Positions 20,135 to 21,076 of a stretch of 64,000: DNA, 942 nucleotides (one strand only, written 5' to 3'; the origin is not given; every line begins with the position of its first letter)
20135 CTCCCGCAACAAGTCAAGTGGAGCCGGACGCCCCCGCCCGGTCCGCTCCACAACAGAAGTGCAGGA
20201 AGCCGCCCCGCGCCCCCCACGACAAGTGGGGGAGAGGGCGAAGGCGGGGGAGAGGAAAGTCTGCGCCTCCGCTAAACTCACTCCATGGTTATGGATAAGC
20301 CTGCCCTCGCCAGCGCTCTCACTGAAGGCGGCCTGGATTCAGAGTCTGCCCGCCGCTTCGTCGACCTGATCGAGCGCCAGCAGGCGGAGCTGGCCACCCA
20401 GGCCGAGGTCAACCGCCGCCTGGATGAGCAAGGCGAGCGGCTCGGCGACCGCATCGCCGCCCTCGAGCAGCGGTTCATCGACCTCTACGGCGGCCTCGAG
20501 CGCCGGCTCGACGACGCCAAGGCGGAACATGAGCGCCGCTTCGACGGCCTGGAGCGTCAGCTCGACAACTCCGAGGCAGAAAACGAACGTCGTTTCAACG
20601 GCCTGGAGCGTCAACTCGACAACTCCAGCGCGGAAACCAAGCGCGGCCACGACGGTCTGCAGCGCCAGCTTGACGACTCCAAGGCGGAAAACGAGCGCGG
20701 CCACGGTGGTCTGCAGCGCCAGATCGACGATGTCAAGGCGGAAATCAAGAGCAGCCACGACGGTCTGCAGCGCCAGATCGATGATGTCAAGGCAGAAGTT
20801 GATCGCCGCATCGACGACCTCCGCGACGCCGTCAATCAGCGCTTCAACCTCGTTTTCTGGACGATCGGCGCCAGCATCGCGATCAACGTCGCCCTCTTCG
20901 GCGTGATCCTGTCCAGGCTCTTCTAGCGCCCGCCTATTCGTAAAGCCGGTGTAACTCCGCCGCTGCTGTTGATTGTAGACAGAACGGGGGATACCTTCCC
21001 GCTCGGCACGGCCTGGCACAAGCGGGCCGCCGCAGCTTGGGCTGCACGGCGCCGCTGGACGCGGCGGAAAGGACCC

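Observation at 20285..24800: Accessory three-gene island: two tail-anchored repeat coiled-coil paralogs bracket a ~990-aa secreted FG-GAP propeller protein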

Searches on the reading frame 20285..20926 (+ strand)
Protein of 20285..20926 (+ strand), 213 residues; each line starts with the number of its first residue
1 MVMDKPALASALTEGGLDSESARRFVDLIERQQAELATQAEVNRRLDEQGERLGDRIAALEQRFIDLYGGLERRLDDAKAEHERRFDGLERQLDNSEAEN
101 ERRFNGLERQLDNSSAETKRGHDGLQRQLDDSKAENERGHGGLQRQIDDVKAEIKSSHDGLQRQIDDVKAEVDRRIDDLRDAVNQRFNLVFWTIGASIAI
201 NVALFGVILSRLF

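Call 3: search_protein_families(library=pfam, proteins=[window:20285-20926:+], max_evalue=1)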
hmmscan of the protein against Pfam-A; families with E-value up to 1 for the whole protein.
window:20285-20926:+ (213 aa): 34 families (the best 25 are shown)
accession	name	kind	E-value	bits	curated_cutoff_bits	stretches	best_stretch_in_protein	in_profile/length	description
PF04513.17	Baculo_PEP_C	-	5.9e-05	23.6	38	1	143-187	43-87/140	Baculovirus polyhedron envelope protein, PEP, C terminus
PF07902.16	Gp58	-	0.0045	15.8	34.5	1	34-186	190-332/594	gp58-like protein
PF24319.2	DUF7491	-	0.0065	17.1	30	1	140-174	47-81/90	Coiled-coil region of unknown function (DUF7491)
PF06476.17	DUF1090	-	0.0078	16.7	24.4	1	124-185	24-88/110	Protein of unknown function (DUF1090)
PF08702.15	Fib_alpha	-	0.011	16.3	29.9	1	89-184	22-112/143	Fibrinogen alpha/beta chain family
PF09728.14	Taxilin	-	0.016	14.9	30.3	1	50-186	10-150/302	Myosin-like coiled-coil protein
PF12732.12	YtxH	-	0.023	15.6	37.5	1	143-183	30-70/71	YtxH-like protein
PF14988.11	DUF4515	-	0.028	14.8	24.5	0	46-100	9-63/206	Domain of unknown function (DUF4515)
PF14362.11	DUF4407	-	0.031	14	31.3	1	71-181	109-223/297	Domain of unknown function (DUF4407)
PF03938.19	OmpH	-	0.033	14.8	32.4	1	39-111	17-92/141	Outer membrane protein (OmpH-like)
PF15294.11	Leu_zip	-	0.035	14.1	28.2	1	30-135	124-227/275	Leucine zipper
PF16043.11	DUF4795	-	0.036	13.9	34.8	1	38-188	19-154/208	Domain of unknown function (DUF4795)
PF16515.11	HIP1_clath_bdg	-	0.042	14.7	28.8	0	124-163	31-70/99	Clathrin-binding domain of Huntingtin-interacting protein 1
PF07798.16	CCDC90-like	-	0.052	13.8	33.5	2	98-175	79-156/175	Coiled-coil domain-containing protein 90-like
PF05823.17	Gp-FAR-1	-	0.055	14.3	29.2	1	145-185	37-77/149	Nematode fatty acid retinoid binding protein (Gp-FAR-1)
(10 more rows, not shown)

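Call 4: search_protein_families(library=ncbifam, proteins=[window:20285-20926:+], max_evalue=1)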
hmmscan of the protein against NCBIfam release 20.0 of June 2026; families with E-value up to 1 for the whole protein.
window:20285-20926:+ (213 aa): 20 families
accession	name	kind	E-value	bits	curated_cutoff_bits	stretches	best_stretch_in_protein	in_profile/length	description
NF033928.1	alph_xenorhab_A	subfamily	9e-05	21.9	125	1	22-208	58-228/339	alpha-xenorhabdolysin family binary toxin subunit A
TIGR04523.1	Mplasa_alph_rch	subfamily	0.0003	18.8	270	1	29-178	484-631/745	helix-rich protein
NF045780.1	TrlF_fam_ATP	equivalog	0.0005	18.9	350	1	27-190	512-685/944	TrlF family AAA-like ATPase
NF041291.1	StbC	equivalog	0.0014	18.9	100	1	29-103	23-97/122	plasmid stabilization protein StbC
NF007974.0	PRK10698.1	equivalog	0.0024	17.6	336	2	71-136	152-217/222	phage shock protein PspA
NF033930.1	pneumo_PspA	exception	0.0065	15.2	850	1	34-185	192-352/659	pneumococcal surface protein A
NF043058.1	T4SS_LegC2C7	subfamily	0.014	14.4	350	1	34-113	129-203/348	LegC2/C7 family Dot/Icm T4SS effector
NF033481.2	auto_Ata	exception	0.019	12.2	2500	1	123-185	800-862/1862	trimeric autotransporter adhesin Ata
TIGR01149.1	mtrG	equivalog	0.023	14.6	50.65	0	153-176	16-39/70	tetrahydromethanopterin S-methyltransferase subunit MtrG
TIGR02168.1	SMC_prok_B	equivalog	0.024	12.4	567.35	1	146-191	1006-1051/1181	chromosome segregation protein SMC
NF052504.1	sll1863_fam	domain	0.035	14.3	35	1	107-185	9-87/93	sll1863 family stress response protein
NF033914.0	antiphage_ZorA_1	subfamily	0.096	10.9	190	1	36-184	324-471/619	anti-phage ZorAB system protein ZorA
TIGR04527.1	mycoplas_twoTM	subfamily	0.14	11.8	125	1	93-185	66-154/248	MG_279/MG_280 family protein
NF007113.1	PRK09562.1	equivalog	0.17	11.5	208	1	11-100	145-233/251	nucleoside triphosphate pyrophosphohydrolase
TIGR01069.2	mutS2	equivalog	0.17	10.2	400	1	44-167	509-630/790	endonuclease MutS2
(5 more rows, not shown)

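Call 19: find_homologous_proteins(query=window:20285-20926:+, max_evalue=0.001)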
Query window:20285-20926:+ (213 aa): 3 proteins with E <= 0.001 among 1226 candidates.
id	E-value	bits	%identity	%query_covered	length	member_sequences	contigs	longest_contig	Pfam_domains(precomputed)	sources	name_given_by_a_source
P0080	8.6e-128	442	100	100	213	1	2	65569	-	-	-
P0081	5.4e-100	351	83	100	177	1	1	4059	-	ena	-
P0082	1.2e-36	145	56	52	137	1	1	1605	-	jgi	-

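Call 22: find_encoding_contigs(protein=P0081, flank=10000, max_places=2)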
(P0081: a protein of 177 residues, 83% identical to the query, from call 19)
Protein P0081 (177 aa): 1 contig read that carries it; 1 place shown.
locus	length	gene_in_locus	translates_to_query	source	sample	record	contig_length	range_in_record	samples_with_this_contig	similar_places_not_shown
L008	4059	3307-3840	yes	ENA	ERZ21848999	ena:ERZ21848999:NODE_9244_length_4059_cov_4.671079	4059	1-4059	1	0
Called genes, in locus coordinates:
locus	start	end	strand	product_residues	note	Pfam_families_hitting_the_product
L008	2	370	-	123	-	?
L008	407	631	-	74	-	PF03840:SecG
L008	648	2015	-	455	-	PF01933:CofD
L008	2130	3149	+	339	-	PF00248:Aldo_ket_red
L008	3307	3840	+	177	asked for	-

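Call 41: search_protein_families(library=phrogs, proteins=[window:20285-20926:+], max_evalue=0.01)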
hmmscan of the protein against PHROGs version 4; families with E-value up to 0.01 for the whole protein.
window:20285-20926:+ (213 aa): 6 families
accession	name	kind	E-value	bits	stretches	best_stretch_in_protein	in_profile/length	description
phrog_15851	-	unknown function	0.00014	23.3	0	149-210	51-110/117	-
phrog_18362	-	unknown function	0.00041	21.6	0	144-189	29-74/119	-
phrog_1533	-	tail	0.0023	16.5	1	76-186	1429-1529/1688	tail length tape measure protein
phrog_5890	-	moron, auxiliary metabolic gene and host takeover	0.0059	16.6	0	126-183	101-158/374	tellurite resistance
phrog_6197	-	lysis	0.0077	17.4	0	120-187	28-95/167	Rz-like spanin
phrog_20449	-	unknown function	0.0086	15.6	0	29-175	370-499/663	-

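Call 42: search_protein_families(library=padloc, proteins=[window:20285-20926:+], max_evalue=0.01)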
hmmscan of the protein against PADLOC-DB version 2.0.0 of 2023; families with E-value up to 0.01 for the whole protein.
window:20285-20926:+ (213 aa): 5 families
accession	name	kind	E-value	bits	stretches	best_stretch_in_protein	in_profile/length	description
PDLC04634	PDC-M40C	-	1.2e-06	26.4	1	39-186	179-314/344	-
PDLC00512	JetC1|JetC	-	0.00011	18.4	1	27-176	324-831/1123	DUF3584 domain; MukB-like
PDLC00648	ZorA3|ZorA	-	0.00022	18.1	1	30-183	333-488/692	MotA/ExbB/TolQ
PDLC00601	ZorA1|ZorA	-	0.0003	17.6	1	30-173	350-495/699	MotA/ExbB/TolQ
PDLC00637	ZorA2|ZorA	-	0.00048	17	0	37-77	370-411/420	MotA/ExbB/TolQ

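Call 78: find_encoding_contigs(protein=P0082, flank=5000, max_places=3)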
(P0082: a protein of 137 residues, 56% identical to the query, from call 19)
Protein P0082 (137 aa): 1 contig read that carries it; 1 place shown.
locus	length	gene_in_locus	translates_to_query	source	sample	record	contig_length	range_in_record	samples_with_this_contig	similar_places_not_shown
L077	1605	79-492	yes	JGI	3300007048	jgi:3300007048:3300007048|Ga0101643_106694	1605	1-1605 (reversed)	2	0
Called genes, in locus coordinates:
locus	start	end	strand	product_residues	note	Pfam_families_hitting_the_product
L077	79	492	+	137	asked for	-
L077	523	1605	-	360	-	?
